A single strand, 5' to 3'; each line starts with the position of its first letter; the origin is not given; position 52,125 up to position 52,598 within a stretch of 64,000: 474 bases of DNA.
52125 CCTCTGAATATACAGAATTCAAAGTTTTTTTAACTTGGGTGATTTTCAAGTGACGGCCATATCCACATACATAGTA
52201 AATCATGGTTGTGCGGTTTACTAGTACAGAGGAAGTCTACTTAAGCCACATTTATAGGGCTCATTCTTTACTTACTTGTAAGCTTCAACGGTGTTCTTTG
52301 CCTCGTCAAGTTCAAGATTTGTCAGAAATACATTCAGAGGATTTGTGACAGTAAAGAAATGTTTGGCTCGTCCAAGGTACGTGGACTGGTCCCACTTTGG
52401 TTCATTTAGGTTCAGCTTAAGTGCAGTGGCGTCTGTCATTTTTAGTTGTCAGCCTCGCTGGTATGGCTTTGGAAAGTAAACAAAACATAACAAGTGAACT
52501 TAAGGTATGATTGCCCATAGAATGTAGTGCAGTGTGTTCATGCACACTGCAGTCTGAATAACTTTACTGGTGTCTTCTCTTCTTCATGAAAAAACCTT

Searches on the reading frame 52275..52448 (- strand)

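Call 45: search_protein_families(library=pfam, proteins=[window:52275-52448:-], max_evalue=0.01)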
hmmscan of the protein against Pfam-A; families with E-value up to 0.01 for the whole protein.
seq(58 aa): 1 family
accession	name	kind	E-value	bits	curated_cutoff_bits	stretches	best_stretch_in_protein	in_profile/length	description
PF03820.22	SFXNs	-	9.7e-16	58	22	1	13-58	1-46/319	Sideroflexins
